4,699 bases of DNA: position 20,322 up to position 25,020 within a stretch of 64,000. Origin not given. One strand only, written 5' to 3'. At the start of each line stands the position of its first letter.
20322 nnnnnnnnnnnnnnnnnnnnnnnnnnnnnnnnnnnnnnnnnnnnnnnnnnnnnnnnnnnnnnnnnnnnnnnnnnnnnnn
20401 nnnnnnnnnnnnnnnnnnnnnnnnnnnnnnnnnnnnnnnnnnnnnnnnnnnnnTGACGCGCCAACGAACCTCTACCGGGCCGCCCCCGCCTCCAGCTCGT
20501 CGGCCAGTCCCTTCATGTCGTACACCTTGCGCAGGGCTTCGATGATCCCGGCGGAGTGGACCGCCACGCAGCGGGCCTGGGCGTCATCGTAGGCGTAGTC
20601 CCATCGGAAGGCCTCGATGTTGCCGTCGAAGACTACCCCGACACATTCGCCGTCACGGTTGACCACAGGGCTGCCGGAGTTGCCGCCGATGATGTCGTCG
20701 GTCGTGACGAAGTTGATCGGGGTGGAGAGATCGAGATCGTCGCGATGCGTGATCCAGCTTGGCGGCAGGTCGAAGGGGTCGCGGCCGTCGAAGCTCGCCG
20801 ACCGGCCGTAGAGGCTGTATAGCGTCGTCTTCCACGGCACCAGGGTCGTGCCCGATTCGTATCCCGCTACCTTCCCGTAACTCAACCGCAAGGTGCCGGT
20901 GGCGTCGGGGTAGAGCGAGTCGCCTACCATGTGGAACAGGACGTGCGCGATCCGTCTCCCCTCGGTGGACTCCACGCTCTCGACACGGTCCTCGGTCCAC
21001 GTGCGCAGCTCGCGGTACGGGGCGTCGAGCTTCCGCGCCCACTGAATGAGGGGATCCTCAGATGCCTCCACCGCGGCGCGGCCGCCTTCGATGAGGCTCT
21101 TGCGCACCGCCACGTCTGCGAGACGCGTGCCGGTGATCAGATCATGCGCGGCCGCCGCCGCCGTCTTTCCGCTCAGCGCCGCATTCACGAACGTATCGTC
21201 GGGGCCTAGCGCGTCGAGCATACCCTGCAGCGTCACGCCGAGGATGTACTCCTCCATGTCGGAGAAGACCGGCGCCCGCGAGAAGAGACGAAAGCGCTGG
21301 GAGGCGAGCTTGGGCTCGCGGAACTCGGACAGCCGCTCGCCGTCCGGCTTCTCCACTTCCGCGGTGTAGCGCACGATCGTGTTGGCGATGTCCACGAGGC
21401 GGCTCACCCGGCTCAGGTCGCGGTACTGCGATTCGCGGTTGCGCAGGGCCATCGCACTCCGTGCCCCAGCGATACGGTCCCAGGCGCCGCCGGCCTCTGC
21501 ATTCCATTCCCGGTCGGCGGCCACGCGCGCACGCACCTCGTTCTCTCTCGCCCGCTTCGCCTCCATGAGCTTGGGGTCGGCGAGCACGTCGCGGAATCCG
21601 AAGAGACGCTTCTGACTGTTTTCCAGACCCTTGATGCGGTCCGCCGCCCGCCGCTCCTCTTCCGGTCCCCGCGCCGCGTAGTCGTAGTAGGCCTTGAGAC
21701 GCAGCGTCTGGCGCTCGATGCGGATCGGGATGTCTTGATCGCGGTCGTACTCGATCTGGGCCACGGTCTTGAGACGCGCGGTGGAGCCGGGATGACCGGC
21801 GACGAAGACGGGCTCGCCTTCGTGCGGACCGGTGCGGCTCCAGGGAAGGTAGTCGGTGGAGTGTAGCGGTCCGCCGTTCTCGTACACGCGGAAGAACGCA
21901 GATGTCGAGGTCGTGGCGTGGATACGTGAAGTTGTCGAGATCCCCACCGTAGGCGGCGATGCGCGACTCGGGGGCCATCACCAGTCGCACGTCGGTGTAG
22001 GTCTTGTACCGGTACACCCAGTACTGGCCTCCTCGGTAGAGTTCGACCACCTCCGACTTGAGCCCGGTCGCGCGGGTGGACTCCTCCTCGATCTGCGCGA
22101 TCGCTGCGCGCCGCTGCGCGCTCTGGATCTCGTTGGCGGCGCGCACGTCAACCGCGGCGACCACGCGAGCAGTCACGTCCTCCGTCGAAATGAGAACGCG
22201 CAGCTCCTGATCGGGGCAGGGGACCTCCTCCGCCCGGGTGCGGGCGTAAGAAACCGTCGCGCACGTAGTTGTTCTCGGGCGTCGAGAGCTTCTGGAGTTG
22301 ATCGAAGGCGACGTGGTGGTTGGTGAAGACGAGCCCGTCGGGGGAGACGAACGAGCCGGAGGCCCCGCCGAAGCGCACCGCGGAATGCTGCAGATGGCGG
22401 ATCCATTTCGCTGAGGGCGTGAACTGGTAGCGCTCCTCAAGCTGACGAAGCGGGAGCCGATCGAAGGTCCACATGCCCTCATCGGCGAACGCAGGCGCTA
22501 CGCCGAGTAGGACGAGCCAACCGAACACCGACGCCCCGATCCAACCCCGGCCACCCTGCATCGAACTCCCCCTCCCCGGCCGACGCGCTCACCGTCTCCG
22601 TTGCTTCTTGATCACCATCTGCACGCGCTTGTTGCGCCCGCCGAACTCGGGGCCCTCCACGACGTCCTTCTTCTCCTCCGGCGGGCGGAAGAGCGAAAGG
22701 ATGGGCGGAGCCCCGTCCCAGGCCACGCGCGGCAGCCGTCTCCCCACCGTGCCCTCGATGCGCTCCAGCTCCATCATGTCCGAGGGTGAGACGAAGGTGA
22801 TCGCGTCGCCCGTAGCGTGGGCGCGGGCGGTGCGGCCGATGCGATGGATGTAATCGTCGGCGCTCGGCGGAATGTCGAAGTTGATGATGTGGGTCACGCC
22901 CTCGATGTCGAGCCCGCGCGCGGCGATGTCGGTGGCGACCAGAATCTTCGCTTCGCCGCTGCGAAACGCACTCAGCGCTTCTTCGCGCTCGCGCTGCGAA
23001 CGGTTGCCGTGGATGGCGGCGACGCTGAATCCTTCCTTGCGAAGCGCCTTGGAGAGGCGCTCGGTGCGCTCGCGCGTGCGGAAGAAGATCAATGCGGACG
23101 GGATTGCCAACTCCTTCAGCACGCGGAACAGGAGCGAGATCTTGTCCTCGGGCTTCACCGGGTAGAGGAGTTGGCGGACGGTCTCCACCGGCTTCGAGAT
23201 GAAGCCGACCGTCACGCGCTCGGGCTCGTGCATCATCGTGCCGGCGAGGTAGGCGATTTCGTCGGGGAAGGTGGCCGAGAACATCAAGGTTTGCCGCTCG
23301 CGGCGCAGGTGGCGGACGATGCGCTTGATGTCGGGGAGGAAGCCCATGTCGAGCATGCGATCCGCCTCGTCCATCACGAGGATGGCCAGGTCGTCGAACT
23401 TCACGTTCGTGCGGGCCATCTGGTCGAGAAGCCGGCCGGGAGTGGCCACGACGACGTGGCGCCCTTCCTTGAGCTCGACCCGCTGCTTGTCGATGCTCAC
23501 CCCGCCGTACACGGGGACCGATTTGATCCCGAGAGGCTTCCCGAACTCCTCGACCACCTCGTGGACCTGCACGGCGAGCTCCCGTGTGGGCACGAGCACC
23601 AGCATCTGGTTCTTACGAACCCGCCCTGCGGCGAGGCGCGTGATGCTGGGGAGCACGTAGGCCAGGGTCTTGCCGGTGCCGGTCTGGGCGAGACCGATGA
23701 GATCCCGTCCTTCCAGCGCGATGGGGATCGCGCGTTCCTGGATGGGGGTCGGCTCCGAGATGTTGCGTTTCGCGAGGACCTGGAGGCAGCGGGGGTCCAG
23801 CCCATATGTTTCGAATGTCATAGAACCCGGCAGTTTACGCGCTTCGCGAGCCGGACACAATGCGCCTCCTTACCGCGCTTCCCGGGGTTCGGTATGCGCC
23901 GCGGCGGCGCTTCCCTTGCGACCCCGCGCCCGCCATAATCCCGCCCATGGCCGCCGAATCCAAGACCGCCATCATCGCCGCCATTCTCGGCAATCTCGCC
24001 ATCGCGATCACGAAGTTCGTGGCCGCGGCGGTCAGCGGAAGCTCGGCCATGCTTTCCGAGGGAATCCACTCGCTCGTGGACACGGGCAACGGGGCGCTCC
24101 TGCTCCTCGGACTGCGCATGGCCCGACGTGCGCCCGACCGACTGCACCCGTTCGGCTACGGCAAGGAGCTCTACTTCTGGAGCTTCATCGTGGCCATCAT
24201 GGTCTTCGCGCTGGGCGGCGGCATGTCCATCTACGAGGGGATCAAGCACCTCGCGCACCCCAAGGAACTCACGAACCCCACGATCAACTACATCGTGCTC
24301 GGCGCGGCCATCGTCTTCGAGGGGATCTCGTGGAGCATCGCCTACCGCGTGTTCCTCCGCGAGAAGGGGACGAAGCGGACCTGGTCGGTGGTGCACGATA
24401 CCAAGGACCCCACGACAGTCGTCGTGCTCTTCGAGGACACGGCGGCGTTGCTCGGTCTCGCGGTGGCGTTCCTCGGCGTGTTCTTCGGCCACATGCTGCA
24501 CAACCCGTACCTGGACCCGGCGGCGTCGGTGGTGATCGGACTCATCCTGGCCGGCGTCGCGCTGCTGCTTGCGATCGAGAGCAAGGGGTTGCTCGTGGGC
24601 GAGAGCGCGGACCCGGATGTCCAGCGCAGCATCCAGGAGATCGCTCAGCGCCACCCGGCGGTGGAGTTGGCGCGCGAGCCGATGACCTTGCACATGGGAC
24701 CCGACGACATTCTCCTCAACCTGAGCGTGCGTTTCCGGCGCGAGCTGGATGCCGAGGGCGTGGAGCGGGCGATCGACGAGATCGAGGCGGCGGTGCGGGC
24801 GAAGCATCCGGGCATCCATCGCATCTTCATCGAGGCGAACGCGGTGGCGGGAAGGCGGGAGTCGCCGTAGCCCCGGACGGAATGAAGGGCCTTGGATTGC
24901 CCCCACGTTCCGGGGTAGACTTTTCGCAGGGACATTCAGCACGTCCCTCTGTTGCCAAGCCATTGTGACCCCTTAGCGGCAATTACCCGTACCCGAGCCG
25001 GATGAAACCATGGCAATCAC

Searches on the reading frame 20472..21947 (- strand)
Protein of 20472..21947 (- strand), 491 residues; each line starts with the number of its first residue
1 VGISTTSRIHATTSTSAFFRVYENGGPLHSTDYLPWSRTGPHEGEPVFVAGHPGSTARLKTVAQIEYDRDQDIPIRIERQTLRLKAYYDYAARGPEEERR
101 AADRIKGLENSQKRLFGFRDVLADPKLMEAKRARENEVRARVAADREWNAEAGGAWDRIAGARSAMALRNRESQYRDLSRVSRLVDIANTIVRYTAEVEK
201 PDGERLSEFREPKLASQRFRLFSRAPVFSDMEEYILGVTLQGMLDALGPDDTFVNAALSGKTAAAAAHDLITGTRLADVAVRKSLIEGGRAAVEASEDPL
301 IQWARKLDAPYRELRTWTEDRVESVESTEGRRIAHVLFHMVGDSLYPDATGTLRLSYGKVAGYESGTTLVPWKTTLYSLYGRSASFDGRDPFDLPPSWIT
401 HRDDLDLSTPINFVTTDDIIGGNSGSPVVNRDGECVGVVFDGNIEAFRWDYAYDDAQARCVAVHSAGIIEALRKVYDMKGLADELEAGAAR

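Call 45: search_protein_families(library=pfam, proteins=[window:20472-21947:-], max_evalue=0.0001)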
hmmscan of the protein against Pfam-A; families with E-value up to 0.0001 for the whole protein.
window:20472-21947:- (491 aa): 2 families
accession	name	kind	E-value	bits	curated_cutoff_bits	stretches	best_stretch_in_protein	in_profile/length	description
PF10459.15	Peptidase_S46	-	7.5e-110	369.1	22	1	17-486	202-697/698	Peptidase S46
PF13365.12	Trypsin_2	-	1.8e-06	29.2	27.6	0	413-438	118-144/144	Trypsin-like peptidase domain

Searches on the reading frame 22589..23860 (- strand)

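Call 45: search_protein_families(library=pfam, proteins=[window:22589-23860:-], max_evalue=0.0001)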
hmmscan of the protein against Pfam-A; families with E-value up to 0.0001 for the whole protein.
window:22589-23860:- (423 aa): 3 families
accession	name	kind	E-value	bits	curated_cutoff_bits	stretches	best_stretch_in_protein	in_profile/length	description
PF00270.35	DEAD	-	6.5e-52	176.1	26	1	38-202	1-164/167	DEAD/DEAH box helicase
PF00271.37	Helicase_C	-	4.2e-34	117.6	23.5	1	240-347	2-109/110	Helicase conserved C-terminal domain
PF04851.21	ResIII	-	1.2e-08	35.5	22.5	1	58-199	30-163/164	Type III restriction enzyme, res subunit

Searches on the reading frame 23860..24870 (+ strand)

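Call 45: search_protein_families(library=pfam, proteins=[window:23860-24870:+], max_evalue=0.0001)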
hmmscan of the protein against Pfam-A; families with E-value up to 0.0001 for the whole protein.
window:23860-24870:+ (336 aa): 1 family
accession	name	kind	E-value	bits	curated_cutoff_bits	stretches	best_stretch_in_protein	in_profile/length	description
PF01545.26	Cation_efflux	-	1e-38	133.5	26.6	1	38-245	1-197/198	Cation efflux family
